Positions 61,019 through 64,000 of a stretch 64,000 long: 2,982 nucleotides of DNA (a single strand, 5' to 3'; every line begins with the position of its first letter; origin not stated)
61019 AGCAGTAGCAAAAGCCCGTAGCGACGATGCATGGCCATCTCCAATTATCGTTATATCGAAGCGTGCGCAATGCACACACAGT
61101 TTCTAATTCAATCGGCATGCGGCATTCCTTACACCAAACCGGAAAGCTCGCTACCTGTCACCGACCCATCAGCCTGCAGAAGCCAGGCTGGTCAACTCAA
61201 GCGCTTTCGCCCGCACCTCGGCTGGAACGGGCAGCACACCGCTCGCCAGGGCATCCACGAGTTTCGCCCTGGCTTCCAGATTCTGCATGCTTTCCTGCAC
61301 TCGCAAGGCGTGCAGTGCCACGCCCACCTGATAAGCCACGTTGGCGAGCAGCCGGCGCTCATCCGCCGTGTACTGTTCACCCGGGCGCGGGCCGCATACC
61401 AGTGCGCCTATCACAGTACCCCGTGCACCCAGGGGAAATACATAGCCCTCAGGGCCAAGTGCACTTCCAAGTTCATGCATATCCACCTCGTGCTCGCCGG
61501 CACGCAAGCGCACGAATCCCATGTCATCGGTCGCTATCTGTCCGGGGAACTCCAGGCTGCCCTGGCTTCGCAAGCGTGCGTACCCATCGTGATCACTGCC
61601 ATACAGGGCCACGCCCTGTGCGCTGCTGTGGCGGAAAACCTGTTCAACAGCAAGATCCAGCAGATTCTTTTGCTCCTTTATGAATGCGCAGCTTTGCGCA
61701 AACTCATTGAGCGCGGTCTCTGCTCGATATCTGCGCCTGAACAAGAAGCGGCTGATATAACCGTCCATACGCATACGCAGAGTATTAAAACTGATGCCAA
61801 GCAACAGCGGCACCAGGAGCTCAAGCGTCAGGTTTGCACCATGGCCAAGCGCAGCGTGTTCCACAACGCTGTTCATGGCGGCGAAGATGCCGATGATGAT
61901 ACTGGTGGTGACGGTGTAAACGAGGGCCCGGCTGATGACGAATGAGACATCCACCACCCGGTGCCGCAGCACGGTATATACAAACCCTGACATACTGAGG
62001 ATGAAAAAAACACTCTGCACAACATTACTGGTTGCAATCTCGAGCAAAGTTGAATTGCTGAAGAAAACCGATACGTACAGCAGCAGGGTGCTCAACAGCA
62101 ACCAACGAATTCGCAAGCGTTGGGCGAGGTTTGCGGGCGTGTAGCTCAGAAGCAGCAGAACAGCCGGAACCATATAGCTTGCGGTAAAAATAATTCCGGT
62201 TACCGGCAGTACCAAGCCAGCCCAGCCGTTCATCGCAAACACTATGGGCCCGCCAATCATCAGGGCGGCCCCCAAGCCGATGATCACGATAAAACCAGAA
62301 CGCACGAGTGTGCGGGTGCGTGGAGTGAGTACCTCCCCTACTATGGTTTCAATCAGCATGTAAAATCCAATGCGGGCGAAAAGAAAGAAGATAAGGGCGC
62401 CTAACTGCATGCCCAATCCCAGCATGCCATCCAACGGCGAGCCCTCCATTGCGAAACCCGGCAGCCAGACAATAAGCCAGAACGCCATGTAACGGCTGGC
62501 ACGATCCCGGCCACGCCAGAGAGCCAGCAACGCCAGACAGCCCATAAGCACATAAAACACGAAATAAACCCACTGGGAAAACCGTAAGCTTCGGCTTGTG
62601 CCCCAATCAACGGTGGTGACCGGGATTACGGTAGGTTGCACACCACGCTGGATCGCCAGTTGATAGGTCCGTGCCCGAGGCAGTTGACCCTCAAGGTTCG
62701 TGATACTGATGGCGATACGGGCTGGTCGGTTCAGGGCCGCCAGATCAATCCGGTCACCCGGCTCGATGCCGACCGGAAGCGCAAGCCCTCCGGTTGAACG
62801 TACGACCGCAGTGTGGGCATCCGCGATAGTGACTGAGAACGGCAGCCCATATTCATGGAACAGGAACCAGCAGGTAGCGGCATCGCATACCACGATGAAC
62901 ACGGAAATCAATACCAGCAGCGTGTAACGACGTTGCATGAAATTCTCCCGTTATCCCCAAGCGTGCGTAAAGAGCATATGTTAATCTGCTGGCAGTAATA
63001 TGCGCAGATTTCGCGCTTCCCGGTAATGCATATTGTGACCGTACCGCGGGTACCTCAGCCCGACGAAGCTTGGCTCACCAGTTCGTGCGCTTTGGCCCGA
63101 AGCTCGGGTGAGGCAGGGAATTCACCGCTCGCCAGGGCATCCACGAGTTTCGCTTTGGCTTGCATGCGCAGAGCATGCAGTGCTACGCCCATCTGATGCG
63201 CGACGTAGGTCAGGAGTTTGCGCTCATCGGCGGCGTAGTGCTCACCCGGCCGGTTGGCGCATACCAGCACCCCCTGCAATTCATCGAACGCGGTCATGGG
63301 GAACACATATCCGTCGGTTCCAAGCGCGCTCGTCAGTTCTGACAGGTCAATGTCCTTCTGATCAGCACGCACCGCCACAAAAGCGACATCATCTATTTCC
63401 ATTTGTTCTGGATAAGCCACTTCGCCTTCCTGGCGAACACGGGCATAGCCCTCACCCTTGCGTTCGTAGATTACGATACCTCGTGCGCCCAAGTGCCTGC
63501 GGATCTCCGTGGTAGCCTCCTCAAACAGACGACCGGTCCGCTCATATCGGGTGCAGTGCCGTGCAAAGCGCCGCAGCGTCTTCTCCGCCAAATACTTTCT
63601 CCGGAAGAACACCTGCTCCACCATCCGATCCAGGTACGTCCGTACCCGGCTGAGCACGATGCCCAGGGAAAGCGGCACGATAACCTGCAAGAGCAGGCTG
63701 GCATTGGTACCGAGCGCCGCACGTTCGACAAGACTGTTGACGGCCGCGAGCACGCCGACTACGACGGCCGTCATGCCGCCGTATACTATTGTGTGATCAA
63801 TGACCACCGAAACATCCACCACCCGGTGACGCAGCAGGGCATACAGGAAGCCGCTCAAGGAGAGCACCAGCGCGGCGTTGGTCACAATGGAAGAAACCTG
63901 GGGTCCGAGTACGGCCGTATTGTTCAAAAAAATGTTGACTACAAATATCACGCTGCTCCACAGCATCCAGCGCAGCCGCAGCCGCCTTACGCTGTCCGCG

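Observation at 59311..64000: Three tandem paralogues of a ~10-TM protein with an outer N-terminal domain and a GAF-like C-terminus but no output domain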

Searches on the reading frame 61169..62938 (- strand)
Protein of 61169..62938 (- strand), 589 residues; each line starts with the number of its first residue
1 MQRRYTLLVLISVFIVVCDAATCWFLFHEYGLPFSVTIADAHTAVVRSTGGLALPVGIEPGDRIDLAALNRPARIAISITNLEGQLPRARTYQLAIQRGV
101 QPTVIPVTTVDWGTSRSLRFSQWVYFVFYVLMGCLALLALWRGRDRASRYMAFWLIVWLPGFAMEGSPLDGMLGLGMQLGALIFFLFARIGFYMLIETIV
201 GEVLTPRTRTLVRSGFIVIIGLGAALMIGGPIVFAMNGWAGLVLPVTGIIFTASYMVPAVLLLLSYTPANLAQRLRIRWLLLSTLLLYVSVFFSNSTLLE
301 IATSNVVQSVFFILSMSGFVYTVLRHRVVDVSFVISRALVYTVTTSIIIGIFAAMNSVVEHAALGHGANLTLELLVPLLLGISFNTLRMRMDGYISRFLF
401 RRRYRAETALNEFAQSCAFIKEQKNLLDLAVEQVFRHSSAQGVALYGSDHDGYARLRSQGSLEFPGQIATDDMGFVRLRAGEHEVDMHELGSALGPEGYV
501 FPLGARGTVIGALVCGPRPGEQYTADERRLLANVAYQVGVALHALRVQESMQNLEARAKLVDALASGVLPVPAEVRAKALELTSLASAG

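Call 3: search_protein_families(library=pfam, proteins=[window:61169-62938:-], max_evalue=1)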
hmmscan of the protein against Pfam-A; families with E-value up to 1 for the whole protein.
window:61169-62938:- (589 aa): 3 families
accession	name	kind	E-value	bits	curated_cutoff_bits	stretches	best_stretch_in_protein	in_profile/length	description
PF01590.32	GAF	-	4.1e-05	24.6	22.4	1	426-542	5-133/133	GAF domain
PF13185.12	GAF_2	-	5e-05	24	28.6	1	493-543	91-136/136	GAF domain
PF13492.12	GAF_3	-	0.0005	20.9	27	1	424-542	3-127/129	GAF domain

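Call 4: search_protein_families(library=ncbifam, proteins=[window:61169-62938:-], max_evalue=1)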
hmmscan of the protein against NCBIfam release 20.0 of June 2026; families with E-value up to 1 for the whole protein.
window:61169-62938:- (589 aa): 0 families

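Call 51: search_protein_families(library=padloc, proteins=[window:61169-62938:-], max_evalue=1)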
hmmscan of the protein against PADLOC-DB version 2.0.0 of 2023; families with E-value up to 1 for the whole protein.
window:61169-62938:- (589 aa): 0 families

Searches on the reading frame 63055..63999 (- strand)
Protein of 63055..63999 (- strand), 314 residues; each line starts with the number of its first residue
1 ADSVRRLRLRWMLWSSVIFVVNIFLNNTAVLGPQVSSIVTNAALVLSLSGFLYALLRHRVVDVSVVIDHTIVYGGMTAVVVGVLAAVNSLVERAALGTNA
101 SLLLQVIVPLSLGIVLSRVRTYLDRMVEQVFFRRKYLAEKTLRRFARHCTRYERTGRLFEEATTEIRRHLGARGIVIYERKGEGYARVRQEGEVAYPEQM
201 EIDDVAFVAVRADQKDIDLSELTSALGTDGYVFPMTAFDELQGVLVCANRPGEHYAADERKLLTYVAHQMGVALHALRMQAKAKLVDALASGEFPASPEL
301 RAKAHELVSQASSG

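Call 3: search_protein_families(library=pfam, proteins=[window:63055-63999:-], max_evalue=1)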
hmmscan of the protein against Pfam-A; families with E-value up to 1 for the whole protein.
window:63055-63999:- (314 aa): 5 families
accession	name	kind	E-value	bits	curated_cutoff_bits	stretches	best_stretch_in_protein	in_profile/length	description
PF01590.32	GAF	-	5.7e-07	30.6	22.4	1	157-274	4-133/133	GAF domain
PF13185.12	GAF_2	-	0.00013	22.6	28.6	1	229-275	91-136/136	GAF domain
PF13492.12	GAF_3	-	0.0013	19.5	27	1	158-274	5-127/129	GAF domain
PF23493.1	CysS_C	-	0.089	13.3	23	0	162-187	26-51/51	Cysteinyl-tRNA ligase anticodon binding domain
PF03254.18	XG_FTase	-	0.25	10.3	23.4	1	47-70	118-142/475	Xyloglucan fucosyltransferase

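Call 4: search_protein_families(library=ncbifam, proteins=[window:63055-63999:-], max_evalue=1)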
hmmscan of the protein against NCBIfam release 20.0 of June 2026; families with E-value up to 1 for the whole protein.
window:63055-63999:- (314 aa): 1 family
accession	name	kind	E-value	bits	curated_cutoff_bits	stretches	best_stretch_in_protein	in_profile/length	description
NF007334.0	PRK09823.1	equivalog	0.54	10.5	177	1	29-87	15-73/160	putative inner membrane protein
